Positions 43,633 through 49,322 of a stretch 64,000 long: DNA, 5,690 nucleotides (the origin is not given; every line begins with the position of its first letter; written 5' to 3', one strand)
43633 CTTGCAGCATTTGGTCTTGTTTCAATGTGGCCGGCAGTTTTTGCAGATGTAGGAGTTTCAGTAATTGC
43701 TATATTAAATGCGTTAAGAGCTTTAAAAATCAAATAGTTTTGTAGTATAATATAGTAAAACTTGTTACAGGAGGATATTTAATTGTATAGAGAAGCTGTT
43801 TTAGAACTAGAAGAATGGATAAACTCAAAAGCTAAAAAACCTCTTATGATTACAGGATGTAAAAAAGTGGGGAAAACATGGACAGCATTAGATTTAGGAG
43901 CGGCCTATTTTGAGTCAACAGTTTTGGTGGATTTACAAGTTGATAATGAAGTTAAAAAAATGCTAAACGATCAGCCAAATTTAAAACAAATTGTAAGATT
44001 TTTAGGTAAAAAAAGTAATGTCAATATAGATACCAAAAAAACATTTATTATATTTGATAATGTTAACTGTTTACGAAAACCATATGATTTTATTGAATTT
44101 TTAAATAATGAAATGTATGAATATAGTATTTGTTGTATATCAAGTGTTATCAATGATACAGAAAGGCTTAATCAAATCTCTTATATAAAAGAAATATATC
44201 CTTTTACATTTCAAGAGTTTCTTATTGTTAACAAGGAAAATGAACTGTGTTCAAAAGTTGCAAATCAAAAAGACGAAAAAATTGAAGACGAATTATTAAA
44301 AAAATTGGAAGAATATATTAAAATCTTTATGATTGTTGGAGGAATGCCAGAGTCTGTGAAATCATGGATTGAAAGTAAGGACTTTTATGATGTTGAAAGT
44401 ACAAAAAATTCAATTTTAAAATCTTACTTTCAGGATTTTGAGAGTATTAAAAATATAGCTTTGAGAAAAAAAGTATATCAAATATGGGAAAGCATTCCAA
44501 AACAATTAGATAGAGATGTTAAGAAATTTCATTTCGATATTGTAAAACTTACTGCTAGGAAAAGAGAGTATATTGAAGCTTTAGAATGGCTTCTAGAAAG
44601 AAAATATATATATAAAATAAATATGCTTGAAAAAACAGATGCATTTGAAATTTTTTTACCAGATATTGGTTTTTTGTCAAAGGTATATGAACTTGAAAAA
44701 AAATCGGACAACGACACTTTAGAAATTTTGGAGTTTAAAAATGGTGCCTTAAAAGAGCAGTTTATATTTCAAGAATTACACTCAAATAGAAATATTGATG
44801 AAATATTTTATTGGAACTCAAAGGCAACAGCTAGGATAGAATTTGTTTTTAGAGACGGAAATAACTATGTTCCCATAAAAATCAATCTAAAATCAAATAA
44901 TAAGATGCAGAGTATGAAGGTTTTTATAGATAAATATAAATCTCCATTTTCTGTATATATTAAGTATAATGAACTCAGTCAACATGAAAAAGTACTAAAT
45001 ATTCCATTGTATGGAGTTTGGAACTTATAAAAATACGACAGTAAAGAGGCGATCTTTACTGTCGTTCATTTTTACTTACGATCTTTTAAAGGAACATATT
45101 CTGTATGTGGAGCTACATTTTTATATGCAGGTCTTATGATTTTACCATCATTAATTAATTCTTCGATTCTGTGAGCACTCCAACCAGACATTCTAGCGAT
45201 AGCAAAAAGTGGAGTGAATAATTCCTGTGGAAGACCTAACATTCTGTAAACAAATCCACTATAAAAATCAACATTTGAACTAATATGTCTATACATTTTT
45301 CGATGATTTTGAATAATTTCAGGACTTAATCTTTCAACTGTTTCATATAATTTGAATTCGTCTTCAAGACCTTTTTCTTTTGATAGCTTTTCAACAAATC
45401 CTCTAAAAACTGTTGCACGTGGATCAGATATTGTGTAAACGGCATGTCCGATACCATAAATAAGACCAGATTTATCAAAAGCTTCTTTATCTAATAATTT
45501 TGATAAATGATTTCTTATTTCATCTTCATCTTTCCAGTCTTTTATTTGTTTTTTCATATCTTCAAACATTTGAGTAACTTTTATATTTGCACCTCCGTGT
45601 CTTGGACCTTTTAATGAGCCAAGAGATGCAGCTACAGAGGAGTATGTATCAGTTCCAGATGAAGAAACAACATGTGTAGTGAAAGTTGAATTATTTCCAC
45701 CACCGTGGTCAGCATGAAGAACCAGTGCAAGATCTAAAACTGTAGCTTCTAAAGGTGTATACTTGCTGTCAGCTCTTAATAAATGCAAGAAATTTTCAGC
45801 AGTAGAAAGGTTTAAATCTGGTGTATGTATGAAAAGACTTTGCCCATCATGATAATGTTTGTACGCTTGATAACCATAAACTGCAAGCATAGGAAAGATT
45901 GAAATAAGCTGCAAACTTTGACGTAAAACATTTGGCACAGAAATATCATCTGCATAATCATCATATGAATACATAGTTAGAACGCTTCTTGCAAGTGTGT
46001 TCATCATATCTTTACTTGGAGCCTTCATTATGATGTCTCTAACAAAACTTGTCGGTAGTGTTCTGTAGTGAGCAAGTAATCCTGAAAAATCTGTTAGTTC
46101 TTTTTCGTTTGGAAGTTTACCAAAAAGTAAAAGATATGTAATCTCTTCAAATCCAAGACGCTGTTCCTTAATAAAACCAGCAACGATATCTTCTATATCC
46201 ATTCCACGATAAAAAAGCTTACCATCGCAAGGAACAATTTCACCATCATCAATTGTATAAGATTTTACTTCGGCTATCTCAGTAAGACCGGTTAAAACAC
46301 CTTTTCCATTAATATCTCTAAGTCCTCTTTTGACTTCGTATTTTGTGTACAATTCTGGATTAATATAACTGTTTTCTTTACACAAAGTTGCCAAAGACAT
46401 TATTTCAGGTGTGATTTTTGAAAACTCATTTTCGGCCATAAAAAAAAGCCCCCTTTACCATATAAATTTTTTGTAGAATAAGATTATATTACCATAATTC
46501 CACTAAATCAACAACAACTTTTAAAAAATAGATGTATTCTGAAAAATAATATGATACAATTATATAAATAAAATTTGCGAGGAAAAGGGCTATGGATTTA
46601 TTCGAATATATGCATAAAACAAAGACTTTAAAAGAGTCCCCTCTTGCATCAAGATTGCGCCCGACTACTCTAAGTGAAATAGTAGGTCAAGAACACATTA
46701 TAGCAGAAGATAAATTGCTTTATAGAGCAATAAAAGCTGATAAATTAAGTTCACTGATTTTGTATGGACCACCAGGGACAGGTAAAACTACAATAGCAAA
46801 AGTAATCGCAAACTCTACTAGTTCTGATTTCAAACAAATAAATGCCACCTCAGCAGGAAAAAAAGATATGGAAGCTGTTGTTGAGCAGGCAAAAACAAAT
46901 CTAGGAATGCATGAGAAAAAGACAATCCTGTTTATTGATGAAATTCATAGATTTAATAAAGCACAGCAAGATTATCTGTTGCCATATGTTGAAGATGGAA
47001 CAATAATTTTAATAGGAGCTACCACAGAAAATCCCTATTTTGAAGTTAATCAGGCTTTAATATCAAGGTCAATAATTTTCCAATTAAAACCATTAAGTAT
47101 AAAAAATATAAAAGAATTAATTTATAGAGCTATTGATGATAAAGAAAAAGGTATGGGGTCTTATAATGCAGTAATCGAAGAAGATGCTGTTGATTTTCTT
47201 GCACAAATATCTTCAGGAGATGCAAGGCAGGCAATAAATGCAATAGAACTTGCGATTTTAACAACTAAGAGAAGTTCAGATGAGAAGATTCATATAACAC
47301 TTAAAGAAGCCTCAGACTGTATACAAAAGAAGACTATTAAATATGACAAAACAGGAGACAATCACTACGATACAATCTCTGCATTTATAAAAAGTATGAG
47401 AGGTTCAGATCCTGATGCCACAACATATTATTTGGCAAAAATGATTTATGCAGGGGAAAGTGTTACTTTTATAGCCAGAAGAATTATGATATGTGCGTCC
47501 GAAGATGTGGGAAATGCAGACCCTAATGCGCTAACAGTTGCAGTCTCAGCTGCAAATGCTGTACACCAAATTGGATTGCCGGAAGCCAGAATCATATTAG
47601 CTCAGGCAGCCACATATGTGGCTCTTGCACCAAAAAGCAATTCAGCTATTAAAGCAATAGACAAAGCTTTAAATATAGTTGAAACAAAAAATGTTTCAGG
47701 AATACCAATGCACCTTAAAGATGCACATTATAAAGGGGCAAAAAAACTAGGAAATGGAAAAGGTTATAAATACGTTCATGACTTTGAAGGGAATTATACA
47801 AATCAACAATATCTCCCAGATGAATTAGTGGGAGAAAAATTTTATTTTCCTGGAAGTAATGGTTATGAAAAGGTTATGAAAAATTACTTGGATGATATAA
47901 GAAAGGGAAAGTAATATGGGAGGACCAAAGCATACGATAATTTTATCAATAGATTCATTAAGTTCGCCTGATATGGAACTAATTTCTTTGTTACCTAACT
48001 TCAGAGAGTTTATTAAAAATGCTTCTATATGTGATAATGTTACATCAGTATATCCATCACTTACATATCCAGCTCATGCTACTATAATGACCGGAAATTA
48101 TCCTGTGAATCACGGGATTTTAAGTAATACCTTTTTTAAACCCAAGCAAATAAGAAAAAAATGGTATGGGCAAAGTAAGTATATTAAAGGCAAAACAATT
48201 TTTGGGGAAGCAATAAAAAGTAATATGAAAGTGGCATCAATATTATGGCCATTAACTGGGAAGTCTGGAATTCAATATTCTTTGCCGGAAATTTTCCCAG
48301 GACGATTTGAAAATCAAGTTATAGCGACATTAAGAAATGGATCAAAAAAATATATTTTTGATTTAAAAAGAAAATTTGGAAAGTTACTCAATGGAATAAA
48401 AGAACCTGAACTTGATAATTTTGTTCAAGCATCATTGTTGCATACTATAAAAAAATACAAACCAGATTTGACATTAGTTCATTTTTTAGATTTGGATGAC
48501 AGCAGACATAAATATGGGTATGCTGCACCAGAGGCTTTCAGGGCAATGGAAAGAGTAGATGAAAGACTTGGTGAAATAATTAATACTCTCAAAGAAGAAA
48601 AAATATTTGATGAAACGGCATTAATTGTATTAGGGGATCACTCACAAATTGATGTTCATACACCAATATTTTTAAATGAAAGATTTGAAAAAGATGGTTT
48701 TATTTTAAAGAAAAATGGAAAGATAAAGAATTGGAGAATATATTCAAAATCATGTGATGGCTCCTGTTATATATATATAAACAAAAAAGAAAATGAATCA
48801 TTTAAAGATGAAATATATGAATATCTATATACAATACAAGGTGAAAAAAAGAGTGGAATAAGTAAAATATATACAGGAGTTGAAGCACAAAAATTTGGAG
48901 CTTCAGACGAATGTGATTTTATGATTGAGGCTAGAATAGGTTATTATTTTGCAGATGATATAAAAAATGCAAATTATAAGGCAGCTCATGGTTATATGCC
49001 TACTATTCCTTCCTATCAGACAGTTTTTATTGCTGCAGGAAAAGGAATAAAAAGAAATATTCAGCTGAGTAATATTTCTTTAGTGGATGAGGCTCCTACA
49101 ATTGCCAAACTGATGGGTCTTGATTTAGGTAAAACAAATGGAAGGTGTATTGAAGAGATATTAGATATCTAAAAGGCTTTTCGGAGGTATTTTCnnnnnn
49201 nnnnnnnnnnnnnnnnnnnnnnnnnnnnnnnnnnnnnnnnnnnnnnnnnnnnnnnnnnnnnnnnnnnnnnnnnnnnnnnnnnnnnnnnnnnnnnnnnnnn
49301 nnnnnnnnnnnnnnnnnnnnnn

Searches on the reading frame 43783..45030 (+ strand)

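Call 11: search_protein_families(library=ncbifam, proteins=[window:43783-45030:+], max_evalue=0.001)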
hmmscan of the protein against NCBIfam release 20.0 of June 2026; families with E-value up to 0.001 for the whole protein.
window:43783-45030:+ (415 aa): 0 families

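Call 26: search_protein_families(library=pfam, proteins=[window:43783-45030:+], max_evalue=0.00001)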
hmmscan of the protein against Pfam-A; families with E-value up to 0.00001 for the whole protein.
window:43783-45030:+ (415 aa): 2 families
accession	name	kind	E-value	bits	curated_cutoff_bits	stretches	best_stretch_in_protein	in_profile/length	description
PF13173.12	AAA_14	-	1.7e-11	44.7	27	1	18-147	2-129/129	AAA domain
PF13635.12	DUF4143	-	2.6e-10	40.7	28.1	1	217-367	2-157/160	Domain of unknown function (DUF4143)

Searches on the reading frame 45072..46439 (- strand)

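Call 11: search_protein_families(library=ncbifam, proteins=[window:45072-46439:-], max_evalue=0.001)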
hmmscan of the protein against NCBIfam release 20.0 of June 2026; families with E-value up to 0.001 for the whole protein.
window:45072-46439:- (455 aa): 20 families
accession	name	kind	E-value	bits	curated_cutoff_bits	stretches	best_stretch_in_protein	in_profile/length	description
NF010635.0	PRK14032.1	subfamily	1.7e-220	732.2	426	1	13-454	7-448/448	citrate synthase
TIGR01800.1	cit_synth_II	subfamily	1.1e-80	271.1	421.3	1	68-454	16-368/368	2-methylcitrate synthase/citrate synthase II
NF010639.0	PRK14036.1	equivalog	2.4e-69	233.9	502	1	68-454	23-378/379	citrate synthase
NF009006.1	PRK12351.1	equivalog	3.7e-69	232.9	550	1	74-454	29-376/376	bifunctional 2-methylcitrate synthase/citrate synthase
NF041301.1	Cit_synth_Halo_CitZ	equivalog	5e-66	223.3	550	1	72-454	26-379/379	citrate synthase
NF010638.0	PRK14035.1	equivalog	6.4e-64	216.1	572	1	72-454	23-372/372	citrate synthase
NF010637.0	PRK14034.1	equivalog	1e-62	212.3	594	1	72-454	22-371/372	citrate synthase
NF004126.0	PRK05614.1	equivalog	4.2e-61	206.7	505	1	72-438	66-413/430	citrate synthase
NF041157.1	Cit_synThplmales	equivalog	7.3e-61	206.3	590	1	61-455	18-377/377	citrate synthase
NF010636.0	PRK14033.1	equivalog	9.9e-58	195.7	479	1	67-440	25-363/376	bifunctional 2-methylcitrate synthase/citrate synthase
NF010640.0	PRK14037.1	subfamily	2e-52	178.3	504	1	60-454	17-377/377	citrate synthase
TIGR01798.1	cit_synth_I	equivalog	3.1e-51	174.4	485.15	1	72-437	53-400/412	citrate synthase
NF007128.0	PRK09569.1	subfamily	2e-48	165.1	344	1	42-439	32-421/437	citrate (Si)-synthase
NF009005.0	PRK12350.1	subfamily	3.8e-47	161.3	332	1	71-447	24-353/366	citrate synthase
NF009004.0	PRK12349.1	equivalog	4.5e-46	157.4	508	1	93-443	43-365/372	citrate synthase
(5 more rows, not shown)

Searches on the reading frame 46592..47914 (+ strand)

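Call 11: search_protein_families(library=ncbifam, proteins=[window:46592-47914:+], max_evalue=0.001)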
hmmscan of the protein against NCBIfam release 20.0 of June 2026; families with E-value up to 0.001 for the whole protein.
window:46592-47914:+ (440 aa): 79 families (the best 25 are shown)
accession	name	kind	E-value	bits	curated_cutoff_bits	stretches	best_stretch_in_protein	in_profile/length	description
NF009881.0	PRK13341.1-2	equivalog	2e-177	591.3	651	1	1-432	1-430/736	AAA family ATPase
NF009883.0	PRK13341.1-4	equivalog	2.3e-159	531.6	668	1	1-432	4-433/729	AAA family ATPase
NF009882.0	PRK13341.1-3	equivalog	1.4e-140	469.7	1197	1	2-437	4-437/734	AAA family ATPase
NF009880.0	PRK13341.1-1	equivalog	1.6e-94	317.4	891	1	13-432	3-401/599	AAA family ATPase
NF011289.0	PRK14700.1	equivalog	5.9e-70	235.8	570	1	130-440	1-298/300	recombination factor protein RarA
NF003229.0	PRK04195.1-5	equivalog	5.6e-23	81.3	280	1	17-238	6-228/413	replication factor C large subunit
NF000868.0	PRK00080.1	equivalog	8.7e-22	77.4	282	1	14-142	11-136/330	Holliday junction branch migration DNA helicase RuvB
NF001679.0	PRK00440.1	equivalog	3.6e-21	75.6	303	1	17-242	7-229/322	replication factor C small subunit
TIGR02397.1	dnaX_nterm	equivalog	5.7e-20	71.9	250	2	17-75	3-59/355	DNA polymerase III subunit gamma/tau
TIGR00635.1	ruvB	equivalog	3e-18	65.9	299.05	1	26-142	2-115/305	Holliday junction branch migration DNA helicase RuvB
NF004549.0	PRK05896.1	equivalog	2.5e-17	62.8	578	2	21-75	9-61/642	DNA polymerase III subunits gamma and tau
NF011523.0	PRK14962.1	equivalog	3.3e-17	62.4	576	2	21-80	7-64/474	DNA polymerase III subunits gamma and tau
TIGR02903.1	spore_lon_C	equivalog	1.9e-16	59.7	678.8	2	8-74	136-197/615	Lon family ATP-dependent protease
NF003230.0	PRK04195.1-6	equivalog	7e-16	58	441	1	21-228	7-212/494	replication factor C large subunit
TIGR02902.1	spore_lonB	equivalog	2.6e-15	56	723.3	2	15-75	52-109/531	ATP-dependent protease LonB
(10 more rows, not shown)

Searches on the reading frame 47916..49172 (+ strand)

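Call 11: search_protein_families(library=ncbifam, proteins=[window:47916-49172:+], max_evalue=0.001)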
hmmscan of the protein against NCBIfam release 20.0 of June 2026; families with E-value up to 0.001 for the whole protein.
window:47916-49172:+ (418 aa): 6 families
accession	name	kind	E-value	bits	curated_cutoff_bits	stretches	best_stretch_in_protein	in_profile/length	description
NF042991.1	alk_phos_PafA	equivalog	2.6e-08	32.7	650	1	29-85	65-121/554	alkaline phosphatase PafA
TIGR02335.1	hydr_PhnA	equivalog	5.1e-08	32.4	407.55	1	37-222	47-226/408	phosphonoacetate hydrolase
NF051873.1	AlkPhosPhoY32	equivalog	6.4e-06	24.9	1000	0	197-248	294-343/539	alkaline phosphatase PhoY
NF045661.1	HdlasePehA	equivalog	4.6e-05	22.2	900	0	211-244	288-321/506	phosphoric/sulfuric ester hydrolase PehA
TIGR03417.1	chol_sulfatase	equivalog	0.00043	19.3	433.45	0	207-244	255-292/500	choline-sulfatase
NF010322.0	PRK13759.1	equivalog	0.00056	18.5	481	0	208-244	271-307/486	arylsulfatase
